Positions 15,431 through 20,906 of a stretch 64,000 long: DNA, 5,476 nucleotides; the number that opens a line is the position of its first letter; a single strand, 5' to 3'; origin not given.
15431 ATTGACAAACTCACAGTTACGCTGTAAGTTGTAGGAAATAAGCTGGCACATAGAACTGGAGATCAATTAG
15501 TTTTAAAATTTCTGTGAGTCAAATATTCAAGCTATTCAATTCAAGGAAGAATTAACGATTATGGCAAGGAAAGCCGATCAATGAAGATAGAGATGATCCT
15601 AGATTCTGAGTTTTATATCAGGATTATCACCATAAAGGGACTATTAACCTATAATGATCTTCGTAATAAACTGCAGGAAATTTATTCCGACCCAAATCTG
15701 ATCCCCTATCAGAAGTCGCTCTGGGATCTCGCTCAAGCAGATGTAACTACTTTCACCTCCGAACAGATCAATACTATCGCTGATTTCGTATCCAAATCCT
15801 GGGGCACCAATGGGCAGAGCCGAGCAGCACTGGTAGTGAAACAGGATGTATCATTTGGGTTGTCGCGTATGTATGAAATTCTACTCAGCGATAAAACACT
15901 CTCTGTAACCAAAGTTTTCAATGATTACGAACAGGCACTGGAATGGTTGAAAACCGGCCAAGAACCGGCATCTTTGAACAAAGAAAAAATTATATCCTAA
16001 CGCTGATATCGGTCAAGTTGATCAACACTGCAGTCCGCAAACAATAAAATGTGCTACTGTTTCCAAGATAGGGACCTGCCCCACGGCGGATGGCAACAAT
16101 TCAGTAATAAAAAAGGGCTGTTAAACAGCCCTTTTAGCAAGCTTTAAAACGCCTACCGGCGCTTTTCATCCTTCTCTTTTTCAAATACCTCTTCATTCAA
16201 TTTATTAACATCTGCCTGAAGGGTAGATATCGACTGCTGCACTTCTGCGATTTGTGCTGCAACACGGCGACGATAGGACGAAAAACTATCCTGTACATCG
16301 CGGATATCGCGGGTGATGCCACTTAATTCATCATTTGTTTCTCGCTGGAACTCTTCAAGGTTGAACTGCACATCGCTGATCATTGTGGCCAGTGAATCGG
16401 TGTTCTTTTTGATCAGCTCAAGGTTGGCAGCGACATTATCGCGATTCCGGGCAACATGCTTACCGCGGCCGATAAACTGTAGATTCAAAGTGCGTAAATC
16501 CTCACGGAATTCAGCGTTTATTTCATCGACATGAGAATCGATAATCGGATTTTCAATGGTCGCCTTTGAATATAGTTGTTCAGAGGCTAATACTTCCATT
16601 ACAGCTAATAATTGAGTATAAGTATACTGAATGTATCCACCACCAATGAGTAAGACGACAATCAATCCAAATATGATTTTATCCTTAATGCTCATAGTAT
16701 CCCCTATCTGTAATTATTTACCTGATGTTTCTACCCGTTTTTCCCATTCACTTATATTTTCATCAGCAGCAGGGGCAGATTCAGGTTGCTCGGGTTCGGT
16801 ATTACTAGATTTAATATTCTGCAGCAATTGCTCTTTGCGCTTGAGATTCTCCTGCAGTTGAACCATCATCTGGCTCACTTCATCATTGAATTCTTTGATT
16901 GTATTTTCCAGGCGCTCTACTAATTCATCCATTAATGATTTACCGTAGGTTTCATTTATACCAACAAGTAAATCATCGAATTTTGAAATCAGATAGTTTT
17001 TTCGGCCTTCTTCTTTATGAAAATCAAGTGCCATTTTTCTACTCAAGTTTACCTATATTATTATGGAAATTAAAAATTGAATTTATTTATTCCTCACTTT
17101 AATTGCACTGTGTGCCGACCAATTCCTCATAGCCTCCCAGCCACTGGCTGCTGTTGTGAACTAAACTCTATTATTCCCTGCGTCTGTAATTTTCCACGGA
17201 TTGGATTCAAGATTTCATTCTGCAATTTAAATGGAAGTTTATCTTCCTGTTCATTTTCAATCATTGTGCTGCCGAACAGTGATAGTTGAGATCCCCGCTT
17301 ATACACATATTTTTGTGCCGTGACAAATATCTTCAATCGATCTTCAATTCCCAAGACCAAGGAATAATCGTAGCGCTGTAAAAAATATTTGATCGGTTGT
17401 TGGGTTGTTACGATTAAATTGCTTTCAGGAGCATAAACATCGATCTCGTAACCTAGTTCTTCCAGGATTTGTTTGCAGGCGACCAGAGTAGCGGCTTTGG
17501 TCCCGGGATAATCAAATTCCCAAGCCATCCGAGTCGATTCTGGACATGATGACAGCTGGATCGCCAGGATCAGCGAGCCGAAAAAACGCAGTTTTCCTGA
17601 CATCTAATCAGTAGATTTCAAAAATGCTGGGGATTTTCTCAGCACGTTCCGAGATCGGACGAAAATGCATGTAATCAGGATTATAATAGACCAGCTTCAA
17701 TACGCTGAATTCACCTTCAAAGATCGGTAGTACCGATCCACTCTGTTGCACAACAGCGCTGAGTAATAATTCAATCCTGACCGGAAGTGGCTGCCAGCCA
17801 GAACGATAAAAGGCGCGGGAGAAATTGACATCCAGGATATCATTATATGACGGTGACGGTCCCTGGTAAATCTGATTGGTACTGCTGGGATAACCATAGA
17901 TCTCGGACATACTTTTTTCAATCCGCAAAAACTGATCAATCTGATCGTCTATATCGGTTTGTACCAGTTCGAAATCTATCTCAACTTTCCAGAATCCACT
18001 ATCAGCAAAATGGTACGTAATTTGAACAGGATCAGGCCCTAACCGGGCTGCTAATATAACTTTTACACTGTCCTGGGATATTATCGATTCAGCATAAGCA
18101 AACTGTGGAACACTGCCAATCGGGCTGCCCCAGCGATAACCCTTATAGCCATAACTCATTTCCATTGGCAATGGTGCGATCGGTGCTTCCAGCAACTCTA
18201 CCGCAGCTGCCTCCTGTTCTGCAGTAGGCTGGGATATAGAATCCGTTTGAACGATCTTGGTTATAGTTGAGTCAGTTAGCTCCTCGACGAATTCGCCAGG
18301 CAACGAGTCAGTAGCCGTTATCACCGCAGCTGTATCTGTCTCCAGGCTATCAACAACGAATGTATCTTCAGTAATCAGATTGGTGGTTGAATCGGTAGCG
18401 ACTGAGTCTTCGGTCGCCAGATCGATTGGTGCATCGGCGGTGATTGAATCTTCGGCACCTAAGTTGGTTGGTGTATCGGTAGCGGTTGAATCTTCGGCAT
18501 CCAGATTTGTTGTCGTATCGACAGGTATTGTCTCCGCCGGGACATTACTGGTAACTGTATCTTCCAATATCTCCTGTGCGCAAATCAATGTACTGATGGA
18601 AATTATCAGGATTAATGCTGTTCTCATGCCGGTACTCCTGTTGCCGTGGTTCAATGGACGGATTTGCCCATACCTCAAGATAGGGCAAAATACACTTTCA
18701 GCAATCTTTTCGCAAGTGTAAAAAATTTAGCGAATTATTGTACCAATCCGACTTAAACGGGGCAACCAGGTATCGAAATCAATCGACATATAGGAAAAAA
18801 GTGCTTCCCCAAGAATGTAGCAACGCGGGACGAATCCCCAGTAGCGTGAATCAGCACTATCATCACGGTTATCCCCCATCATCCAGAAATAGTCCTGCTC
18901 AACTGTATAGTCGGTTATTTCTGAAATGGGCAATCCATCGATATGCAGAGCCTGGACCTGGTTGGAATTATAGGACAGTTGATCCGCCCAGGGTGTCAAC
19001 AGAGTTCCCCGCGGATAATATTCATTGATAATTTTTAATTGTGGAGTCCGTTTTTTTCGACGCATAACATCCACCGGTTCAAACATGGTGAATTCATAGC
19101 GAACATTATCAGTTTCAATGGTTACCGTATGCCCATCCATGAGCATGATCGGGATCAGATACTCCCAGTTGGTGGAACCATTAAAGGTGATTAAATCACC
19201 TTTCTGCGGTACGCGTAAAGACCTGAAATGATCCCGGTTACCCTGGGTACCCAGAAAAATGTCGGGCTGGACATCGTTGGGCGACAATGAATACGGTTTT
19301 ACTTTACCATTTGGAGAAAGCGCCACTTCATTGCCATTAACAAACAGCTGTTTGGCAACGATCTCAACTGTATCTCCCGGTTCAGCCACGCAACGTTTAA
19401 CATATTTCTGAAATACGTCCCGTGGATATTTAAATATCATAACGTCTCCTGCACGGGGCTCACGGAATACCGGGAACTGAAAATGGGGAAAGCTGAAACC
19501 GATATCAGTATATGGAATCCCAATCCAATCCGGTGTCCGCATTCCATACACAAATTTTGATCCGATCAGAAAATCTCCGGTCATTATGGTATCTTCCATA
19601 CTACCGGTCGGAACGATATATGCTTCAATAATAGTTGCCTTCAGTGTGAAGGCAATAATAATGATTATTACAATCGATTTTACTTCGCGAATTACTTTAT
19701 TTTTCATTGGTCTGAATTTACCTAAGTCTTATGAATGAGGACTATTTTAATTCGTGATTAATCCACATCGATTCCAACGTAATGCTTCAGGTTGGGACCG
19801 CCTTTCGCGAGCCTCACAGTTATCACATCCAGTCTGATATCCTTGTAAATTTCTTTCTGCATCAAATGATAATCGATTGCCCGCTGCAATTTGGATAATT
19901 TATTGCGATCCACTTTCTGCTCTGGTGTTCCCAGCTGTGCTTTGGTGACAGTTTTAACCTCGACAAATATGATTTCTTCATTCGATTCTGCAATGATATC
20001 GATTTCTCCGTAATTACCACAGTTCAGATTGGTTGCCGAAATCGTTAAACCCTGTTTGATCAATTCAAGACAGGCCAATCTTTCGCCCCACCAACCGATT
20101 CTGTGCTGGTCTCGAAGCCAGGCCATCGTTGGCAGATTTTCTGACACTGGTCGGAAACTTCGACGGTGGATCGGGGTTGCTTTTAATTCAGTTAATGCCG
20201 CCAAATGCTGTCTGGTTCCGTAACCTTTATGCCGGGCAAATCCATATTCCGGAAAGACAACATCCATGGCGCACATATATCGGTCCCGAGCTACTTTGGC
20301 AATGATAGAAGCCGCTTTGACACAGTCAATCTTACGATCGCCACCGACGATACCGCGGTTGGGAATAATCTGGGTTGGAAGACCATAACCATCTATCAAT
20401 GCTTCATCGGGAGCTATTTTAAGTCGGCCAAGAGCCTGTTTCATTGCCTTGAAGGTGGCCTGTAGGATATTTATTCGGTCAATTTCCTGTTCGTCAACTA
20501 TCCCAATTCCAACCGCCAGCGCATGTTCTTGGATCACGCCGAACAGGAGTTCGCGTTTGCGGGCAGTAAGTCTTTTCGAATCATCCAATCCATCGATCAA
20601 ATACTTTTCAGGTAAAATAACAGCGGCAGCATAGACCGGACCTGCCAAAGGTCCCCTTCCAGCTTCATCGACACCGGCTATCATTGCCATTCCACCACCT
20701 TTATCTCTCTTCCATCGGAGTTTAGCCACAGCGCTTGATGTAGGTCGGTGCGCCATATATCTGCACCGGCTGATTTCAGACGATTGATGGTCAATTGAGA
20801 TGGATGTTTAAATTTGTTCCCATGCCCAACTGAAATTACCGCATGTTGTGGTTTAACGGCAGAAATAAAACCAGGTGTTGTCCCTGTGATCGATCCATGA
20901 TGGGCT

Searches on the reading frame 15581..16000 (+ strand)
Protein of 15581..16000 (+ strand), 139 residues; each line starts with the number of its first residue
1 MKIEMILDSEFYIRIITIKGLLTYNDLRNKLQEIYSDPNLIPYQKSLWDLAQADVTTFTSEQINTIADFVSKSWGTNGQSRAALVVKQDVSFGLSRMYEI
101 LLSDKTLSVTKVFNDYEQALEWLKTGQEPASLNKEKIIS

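Call 81: search_protein_families(library=pfam, proteins=[window:15581-16000:+], max_evalue=0.01)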
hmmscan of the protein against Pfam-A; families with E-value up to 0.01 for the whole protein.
window:15581-16000:+ (139 aa): 2 families
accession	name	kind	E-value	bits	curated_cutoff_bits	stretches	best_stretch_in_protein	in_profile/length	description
PF25056.1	DUF7793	-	4.8e-05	23.8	26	1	68-125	57-111/113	Domain of unknown function (DUF7793)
PF11964.13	SpoIIAA-like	-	0.0018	19.4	25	1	16-124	4-106/106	SpoIIAA-like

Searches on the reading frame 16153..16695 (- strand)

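Call 60: search_protein_families(library=pfam, proteins=[window:16153-16695:-], max_evalue=0.00001)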
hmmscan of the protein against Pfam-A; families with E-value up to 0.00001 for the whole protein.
window:16153-16695:- (180 aa): 0 families

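Call 81: search_protein_families(library=pfam, proteins=[window:16153-16695:-], max_evalue=0.01)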
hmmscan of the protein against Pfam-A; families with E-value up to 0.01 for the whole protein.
window:16153-16695:- (180 aa): 8 families
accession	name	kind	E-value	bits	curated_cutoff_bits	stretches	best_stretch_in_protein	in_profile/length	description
PF07464.16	ApoLp-III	-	0.00013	22.5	36.3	1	92-172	24-112/146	Apolipophorin-III precursor (apoLp-III)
PF06785.16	UPF0242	-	0.00039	21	33.5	1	82-174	82-170/194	Uncharacterised protein family (UPF0242) N-terminus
PF04513.17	Baculo_PEP_C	-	0.0023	18.4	38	1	63-175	18-127/140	Baculovirus polyhedron envelope protein, PEP, C terminus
PF07888.16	CALCOCO1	-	0.0032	16.9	36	1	79-178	55-153/496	Calcium binding and coiled-coil domain (CALCOCO1) like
PF18971.5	CagA_N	-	0.0032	15.8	27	1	92-166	661-734/876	CagA protein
PF05791.16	Bacillus_HBL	-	0.0033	17.7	29.1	0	91-176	35-120/177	Bacillus haemolytic enterotoxin (HBL)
PF07889.17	DUF1664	-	0.0055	17.2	34.6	0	101-171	38-111/124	Protein of unknown function (DUF1664)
PF24564.1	DUF7605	-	0.0083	16.5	27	0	78-172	33-128/183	Domain of unknown function (DUF7605)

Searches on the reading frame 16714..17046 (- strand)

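Call 81: search_protein_families(library=pfam, proteins=[window:16714-17046:-], max_evalue=0.01)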
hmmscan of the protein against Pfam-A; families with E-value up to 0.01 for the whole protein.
window:16714-17046:- (110 aa): 1 family
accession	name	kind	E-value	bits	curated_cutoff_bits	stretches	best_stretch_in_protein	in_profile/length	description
PF09787.14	Golgin_A5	-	0.0069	16.4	31.7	1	32-91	105-164/305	Golgin subfamily A member 5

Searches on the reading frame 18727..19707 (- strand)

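Call 60: search_protein_families(library=pfam, proteins=[window:18727-19707:-], max_evalue=0.00001)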
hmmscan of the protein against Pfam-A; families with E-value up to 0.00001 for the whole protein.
window:18727-19707:- (326 aa): 1 family
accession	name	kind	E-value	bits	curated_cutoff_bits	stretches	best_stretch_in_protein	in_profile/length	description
PF10502.14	Peptidase_S26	-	1.9e-41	142.2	22.9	2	7-129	3-100/168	Signal peptidase, peptidase S26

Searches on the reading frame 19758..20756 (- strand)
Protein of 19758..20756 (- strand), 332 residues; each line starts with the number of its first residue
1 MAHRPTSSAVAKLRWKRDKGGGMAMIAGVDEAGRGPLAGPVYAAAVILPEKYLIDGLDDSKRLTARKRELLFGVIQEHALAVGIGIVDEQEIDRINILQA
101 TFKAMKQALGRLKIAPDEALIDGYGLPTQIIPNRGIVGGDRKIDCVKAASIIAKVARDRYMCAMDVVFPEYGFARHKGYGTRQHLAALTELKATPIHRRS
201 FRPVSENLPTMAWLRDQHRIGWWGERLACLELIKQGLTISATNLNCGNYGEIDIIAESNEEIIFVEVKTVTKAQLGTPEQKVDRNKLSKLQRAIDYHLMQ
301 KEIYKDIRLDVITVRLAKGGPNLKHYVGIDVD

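Call 60: search_protein_families(library=pfam, proteins=[window:19758-20756:-], max_evalue=0.00001)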
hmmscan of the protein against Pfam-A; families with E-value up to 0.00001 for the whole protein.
window:19758-20756:- (332 aa): 2 families
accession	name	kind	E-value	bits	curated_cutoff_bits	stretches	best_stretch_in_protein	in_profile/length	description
PF01351.25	RNase_HII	-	4.4e-39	134.9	25.8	1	27-203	1-198/199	Ribonuclease HII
PF02021.23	UPF0102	-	3.7e-20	72.5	23.6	1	224-314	1-80/80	Uncharacterised protein family UPF0102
